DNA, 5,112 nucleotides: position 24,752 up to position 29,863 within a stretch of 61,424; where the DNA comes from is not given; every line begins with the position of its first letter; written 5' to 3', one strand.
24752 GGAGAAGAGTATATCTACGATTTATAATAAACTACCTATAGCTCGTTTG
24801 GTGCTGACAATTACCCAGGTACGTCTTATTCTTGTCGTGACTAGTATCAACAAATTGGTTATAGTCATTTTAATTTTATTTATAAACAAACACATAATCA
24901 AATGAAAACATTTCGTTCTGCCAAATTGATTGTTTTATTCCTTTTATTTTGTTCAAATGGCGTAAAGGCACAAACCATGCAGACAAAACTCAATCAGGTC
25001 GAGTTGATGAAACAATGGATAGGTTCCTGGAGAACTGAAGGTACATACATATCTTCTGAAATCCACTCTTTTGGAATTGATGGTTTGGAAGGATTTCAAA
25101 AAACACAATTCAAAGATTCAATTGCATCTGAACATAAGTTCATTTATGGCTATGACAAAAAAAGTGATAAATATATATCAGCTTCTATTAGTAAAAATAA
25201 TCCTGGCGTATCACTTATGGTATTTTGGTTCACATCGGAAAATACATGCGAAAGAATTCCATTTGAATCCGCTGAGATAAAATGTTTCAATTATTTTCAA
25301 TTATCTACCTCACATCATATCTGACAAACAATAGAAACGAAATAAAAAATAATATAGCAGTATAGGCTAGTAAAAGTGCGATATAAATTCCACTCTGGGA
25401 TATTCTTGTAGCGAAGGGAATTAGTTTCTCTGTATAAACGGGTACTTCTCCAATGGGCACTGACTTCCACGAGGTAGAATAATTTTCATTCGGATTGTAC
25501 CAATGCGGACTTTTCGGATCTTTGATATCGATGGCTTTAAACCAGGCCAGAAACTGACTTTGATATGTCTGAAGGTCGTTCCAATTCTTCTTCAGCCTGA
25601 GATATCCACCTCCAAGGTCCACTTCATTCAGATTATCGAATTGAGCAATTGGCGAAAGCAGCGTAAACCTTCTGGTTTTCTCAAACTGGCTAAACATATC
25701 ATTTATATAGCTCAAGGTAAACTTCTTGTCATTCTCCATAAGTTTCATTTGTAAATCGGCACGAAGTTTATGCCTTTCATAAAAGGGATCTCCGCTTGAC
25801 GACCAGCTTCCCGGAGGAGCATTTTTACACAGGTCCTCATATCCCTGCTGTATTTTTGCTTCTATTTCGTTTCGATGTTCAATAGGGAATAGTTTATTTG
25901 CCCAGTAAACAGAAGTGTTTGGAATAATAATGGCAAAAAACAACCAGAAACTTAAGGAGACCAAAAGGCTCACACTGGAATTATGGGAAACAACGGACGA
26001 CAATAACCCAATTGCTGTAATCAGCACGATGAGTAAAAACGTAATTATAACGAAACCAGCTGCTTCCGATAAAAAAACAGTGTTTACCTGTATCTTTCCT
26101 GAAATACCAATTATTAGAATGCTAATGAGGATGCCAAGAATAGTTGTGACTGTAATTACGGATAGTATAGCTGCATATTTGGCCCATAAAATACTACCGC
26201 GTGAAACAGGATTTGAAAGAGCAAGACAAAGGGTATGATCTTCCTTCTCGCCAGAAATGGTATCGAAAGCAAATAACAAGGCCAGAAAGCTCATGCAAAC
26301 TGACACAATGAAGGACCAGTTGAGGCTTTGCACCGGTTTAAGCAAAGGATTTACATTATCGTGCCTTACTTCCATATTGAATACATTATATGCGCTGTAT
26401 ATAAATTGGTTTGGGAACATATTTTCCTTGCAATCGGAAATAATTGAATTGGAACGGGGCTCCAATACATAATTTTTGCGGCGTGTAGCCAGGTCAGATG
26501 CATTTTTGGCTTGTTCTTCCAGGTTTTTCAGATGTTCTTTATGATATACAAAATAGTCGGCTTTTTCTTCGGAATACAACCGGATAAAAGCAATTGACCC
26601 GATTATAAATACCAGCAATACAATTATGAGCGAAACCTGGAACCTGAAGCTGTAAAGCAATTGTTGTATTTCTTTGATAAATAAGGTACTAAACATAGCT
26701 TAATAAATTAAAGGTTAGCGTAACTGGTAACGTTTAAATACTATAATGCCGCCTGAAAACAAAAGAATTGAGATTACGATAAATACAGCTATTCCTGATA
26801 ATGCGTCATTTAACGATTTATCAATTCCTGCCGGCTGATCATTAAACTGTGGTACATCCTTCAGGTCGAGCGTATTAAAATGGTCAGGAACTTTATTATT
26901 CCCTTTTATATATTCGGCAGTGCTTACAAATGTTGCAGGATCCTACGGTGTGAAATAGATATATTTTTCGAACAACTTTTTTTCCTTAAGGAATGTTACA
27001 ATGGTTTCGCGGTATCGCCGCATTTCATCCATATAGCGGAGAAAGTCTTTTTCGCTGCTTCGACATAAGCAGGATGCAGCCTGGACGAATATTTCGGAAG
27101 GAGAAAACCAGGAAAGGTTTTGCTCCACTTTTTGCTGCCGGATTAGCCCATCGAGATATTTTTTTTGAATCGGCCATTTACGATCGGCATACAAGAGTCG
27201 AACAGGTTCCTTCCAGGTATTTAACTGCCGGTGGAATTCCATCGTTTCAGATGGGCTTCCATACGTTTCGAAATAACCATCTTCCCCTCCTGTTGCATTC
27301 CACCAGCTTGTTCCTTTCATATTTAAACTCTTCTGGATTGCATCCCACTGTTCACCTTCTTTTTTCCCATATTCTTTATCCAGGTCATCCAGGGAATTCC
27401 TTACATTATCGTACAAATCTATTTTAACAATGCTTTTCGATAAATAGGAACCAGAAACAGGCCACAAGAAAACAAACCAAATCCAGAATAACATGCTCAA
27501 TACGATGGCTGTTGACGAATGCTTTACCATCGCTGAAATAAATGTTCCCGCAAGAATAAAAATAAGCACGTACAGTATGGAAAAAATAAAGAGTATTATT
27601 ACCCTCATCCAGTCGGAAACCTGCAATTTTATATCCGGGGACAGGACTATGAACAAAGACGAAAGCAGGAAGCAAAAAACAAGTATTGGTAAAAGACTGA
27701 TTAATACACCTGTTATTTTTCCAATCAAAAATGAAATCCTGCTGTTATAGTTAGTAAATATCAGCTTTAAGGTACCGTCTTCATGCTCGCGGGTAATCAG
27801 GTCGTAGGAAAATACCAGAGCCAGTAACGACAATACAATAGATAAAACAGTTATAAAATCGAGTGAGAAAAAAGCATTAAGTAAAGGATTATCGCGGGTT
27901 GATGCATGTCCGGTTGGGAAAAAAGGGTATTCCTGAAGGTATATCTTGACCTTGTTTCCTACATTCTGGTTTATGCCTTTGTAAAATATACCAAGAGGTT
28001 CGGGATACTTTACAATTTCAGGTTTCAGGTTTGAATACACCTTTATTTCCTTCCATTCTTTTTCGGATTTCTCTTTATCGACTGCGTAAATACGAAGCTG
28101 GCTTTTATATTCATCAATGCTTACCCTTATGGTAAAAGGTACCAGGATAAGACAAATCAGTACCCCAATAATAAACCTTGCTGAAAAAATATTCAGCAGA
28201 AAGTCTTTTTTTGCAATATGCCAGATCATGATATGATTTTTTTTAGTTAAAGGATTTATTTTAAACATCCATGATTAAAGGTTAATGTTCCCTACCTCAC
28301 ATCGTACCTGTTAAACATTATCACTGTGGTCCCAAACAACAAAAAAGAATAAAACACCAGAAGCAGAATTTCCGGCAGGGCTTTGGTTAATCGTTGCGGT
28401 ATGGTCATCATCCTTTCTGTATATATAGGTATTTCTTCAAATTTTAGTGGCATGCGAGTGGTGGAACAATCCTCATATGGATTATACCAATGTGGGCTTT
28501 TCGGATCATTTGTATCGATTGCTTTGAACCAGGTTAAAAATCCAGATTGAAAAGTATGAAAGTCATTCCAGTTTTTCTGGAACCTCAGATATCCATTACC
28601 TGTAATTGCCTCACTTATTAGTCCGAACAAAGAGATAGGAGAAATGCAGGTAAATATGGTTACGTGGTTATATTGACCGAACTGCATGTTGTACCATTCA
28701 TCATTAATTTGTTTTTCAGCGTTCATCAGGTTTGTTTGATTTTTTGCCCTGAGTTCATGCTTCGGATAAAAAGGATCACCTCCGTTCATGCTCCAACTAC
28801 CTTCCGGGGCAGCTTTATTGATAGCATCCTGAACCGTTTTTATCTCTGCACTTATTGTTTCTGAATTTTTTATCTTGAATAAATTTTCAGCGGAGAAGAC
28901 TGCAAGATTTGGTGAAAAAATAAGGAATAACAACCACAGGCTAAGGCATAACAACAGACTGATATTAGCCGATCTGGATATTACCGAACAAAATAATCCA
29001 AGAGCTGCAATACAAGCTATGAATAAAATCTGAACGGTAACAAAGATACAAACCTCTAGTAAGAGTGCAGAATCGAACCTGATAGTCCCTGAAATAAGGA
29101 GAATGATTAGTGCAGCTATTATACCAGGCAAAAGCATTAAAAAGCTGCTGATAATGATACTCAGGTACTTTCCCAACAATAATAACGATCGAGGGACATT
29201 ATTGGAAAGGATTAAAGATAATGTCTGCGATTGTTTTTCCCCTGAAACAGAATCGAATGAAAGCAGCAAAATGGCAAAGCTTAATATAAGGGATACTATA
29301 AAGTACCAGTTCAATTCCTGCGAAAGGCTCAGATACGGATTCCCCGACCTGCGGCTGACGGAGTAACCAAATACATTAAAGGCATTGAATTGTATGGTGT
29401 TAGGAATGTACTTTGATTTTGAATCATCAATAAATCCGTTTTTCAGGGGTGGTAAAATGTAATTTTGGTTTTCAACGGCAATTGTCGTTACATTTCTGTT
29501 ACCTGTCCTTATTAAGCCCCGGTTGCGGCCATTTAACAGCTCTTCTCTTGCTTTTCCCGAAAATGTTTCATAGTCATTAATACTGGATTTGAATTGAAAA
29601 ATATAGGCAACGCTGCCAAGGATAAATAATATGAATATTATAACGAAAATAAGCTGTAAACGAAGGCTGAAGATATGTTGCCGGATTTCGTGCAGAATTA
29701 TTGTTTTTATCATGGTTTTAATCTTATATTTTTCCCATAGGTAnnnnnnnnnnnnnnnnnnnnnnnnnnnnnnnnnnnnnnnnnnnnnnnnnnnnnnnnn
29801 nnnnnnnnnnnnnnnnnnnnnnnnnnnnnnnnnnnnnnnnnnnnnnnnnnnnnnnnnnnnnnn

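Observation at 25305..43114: TolC-coupled ABC-2 exporter locus with seven permease paralogues, two ATPases and a dedicated sigma-54 two-component pair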

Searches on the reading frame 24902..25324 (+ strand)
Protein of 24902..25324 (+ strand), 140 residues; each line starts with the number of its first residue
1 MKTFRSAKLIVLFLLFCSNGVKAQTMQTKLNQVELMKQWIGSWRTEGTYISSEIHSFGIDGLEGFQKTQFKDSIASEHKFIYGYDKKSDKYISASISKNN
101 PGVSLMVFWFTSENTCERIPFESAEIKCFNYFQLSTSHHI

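Call 4: search_protein_families(library=pfam, proteins=[window:24902-25324:+], max_evalue=0.01)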
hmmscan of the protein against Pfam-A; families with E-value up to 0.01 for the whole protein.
window:24902-25324:+ (140 aa): 1 family
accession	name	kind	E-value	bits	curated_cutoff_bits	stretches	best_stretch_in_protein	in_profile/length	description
PF02713.20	DUF220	-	0.0068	16.9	29.4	0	19-53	12-46/73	Domain of unknown function DUF220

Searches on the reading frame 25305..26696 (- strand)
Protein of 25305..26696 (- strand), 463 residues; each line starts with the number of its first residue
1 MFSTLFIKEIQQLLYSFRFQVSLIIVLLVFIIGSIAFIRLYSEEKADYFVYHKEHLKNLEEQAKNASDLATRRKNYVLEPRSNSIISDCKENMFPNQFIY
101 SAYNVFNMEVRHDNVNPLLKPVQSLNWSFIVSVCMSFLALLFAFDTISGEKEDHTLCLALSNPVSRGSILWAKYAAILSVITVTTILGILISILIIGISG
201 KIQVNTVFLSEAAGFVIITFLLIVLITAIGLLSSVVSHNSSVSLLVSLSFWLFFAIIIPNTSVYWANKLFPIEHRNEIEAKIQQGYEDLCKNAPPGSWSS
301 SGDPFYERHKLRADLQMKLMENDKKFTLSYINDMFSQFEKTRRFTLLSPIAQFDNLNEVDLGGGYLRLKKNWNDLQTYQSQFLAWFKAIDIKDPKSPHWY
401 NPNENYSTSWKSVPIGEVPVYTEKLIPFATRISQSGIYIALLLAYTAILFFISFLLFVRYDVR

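Call 4: search_protein_families(library=pfam, proteins=[window:25305-26696:-], max_evalue=0.01)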
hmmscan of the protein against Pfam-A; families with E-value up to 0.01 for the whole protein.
window:25305-26696:- (463 aa): 4 families
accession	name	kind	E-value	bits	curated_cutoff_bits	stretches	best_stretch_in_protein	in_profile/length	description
PF12679.13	ABC2_membrane_2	-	1.6e-33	116.7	27.2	1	4-461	2-282/283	ABC-2 family transporter protein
PF13346.12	ABC2_membrane_5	-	3e-06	27.4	25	1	128-257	36-160/205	ABC-2 family transporter protein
PF12730.13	ABC2_membrane_4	-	1.3e-05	25.7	27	1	126-250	51-175/179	ABC-2 family transporter protein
PF12698.13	ABC2_membrane_3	-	0.0014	18.2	31.6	1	85-272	123-308/347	ABC-2 family transporter protein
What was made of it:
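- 25305..26696 (-): P7, B-type permease (463 aa), last gene of the array. ABC2_membrane_2 117 bits (call 4).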

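Call 5: search_protein_families(library=ncbifam, proteins=[window:25305-26696:-], max_evalue=0.001)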
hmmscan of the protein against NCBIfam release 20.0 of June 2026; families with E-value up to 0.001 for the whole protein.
window:25305-26696:- (463 aa): 2 families
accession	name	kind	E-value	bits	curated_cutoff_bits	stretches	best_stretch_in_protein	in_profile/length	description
TIGR03518.1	ABC_perm_GldF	equivalog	3.9e-09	36.9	288.5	1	135-254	61-180/240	gliding motility-associated ABC transporter permease subunit GldF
NF041647.1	ABC_perm_CPBP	equivalog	1.1e-08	34.3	435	1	133-232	199-305/636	ABC transporter permease subunit/CPBP intramembrane protease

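Call 19: find_encoding_contigs(protein=window:25305-26696:-, flank=4000, max_places=4)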
Protein window:25305-26696:- (463 aa): 14 contigs read that carry it; 4 places shown.
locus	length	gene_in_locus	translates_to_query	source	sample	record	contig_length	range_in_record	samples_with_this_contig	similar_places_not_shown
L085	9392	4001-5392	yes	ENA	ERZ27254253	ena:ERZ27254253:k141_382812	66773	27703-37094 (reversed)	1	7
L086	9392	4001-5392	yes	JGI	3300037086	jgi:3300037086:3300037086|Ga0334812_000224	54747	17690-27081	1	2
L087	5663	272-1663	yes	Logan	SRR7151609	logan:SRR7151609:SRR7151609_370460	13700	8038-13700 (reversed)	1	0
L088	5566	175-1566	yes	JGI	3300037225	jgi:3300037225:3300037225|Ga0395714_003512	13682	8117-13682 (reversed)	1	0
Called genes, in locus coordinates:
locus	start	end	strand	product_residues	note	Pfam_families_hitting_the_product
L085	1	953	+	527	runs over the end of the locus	PF12679:ABC2_membrane_2, PF12698:ABC2_membrane_3, PF12730:ABC2_membrane_4, PF12040:DUF3526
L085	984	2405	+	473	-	PF12679:ABC2_membrane_2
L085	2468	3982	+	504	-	PF12679:ABC2_membrane_2, PF12698:ABC2_membrane_3, PF10920:DUF2705, PF12730:ABC2_membrane_4, PF12040:DUF3526 (weak)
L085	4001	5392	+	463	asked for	PF12679:ABC2_membrane_2, PF12730:ABC2_membrane_4 (weak), PF13346:ABC2_membrane_5 (weak)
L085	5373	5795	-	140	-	-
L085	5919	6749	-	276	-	-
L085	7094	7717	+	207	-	PF13505:OMP_b-brl (weak), PF13568:OMP_b-brl_2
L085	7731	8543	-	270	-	PF13489:Methyltransf_23, PF01209:Ubie_methyltran (weak), PF07021:MetW (weak), PF13847:Methyltransf_31, PF08241:Methyltransf_11, PF08242:Methyltransf_12, PF13649:Methyltransf_25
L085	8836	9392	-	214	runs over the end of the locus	PF02163:Peptidase_M50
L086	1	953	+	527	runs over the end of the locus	PF12679:ABC2_membrane_2, PF12698:ABC2_membrane_3, PF12730:ABC2_membrane_4, PF12040:DUF3526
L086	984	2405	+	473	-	PF12679:ABC2_membrane_2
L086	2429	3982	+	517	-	PF12679:ABC2_membrane_2, PF12698:ABC2_membrane_3, PF10920:DUF2705, PF12730:ABC2_membrane_4, PF12040:DUF3526 (weak)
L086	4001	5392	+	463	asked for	PF12679:ABC2_membrane_2, PF12730:ABC2_membrane_4 (weak), PF13346:ABC2_membrane_5 (weak)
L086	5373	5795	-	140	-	-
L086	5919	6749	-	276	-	-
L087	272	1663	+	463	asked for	PF12679:ABC2_membrane_2, PF12730:ABC2_membrane_4 (weak), PF13346:ABC2_membrane_5 (weak)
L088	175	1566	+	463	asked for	PF12679:ABC2_membrane_2, PF12730:ABC2_membrane_4 (weak), PF13346:ABC2_membrane_5 (weak)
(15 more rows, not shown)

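Call 32: search_solved_structures(query=window:25305-26696:-, max_evalue=1)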
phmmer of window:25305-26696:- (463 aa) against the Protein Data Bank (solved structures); distinct sequences matched with E-value up to 1: 3.
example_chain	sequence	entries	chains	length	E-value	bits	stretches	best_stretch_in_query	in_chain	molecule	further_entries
7o0y_D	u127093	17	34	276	1e-05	28.1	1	129-258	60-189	Probable ABC transporter permease protein NosY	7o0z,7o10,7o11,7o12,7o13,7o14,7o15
9smn_A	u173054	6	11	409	0.63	12.3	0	42-112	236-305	BRCA1-A complex subunit Abraxas 1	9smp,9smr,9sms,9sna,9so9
9sqy_D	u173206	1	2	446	0.72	12.1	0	42-112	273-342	BRCA1-A complex subunit Abraxas 1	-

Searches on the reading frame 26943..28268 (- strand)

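Call 3: search_protein_families(library=pfam, proteins=[window:26943-28268:-], max_evalue=0.01)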
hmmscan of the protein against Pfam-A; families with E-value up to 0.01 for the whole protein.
window:26943-28268:- (441 aa): 5 families
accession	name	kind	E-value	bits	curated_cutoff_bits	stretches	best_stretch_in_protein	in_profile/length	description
PF12679.13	ABC2_membrane_2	-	7.2e-27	94.8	27.2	1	16-405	1-246/283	ABC-2 family transporter protein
PF12698.13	ABC2_membrane_3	-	1.5e-08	34.6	31.6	1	138-268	164-285/347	ABC-2 family transporter protein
PF12730.13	ABC2_membrane_4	-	6.7e-07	29.9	27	1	138-263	52-177/179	ABC-2 family transporter protein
PF12040.14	DUF3526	-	8.5e-06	26.9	25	1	351-430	44-123/144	Domain of unknown function (DUF3526)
PF01061.29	ABC2_membrane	-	0.0075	16.3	26.9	0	142-270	55-178/211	ABC-2 type transporter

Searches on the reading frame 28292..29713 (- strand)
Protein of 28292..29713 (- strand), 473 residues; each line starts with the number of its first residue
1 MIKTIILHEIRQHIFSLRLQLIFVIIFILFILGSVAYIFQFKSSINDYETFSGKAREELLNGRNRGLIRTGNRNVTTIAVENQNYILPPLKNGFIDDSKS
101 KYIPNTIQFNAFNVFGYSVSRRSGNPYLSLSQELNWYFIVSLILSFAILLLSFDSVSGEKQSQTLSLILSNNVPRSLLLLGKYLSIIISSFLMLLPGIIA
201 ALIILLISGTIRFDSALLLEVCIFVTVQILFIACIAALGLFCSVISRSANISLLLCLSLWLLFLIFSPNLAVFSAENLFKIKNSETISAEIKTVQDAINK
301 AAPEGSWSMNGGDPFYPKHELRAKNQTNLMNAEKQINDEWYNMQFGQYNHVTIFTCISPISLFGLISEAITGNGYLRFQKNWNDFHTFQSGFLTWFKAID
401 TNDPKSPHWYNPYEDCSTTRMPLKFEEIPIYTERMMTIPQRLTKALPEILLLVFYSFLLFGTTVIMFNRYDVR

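Call 3: search_protein_families(library=pfam, proteins=[window:28292-29713:-], max_evalue=0.01)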
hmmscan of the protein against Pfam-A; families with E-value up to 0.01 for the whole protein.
window:28292-29713:- (473 aa): 4 families
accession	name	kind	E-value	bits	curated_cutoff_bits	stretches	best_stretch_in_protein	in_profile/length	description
PF12679.13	ABC2_membrane_2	-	1.3e-25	90.7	27.2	1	4-291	2-219/283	ABC-2 family transporter protein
PF12730.13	ABC2_membrane_4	-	0.00017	22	27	1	128-257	45-173/179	ABC-2 family transporter protein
PF13346.12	ABC2_membrane_5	-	0.0022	18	25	1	136-268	35-166/205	ABC-2 family transporter protein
PF12698.13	ABC2_membrane_3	-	0.0033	17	31.6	1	137-267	162-286/347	ABC-2 family transporter protein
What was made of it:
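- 28292..29713 (-): P5, B-type permease (473 aa). ABC2_membrane_2 91 bits (call 3).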

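Call 5: search_protein_families(library=ncbifam, proteins=[window:28292-29713:-], max_evalue=0.001)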
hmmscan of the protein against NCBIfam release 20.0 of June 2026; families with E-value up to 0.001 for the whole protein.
window:28292-29713:- (473 aa): 1 family
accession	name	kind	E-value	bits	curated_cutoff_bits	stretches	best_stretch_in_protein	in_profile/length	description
TIGR03518.1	ABC_perm_GldF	equivalog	8.9e-08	32.4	288.5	1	136-273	52-188/240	gliding motility-associated ABC transporter permease subunit GldF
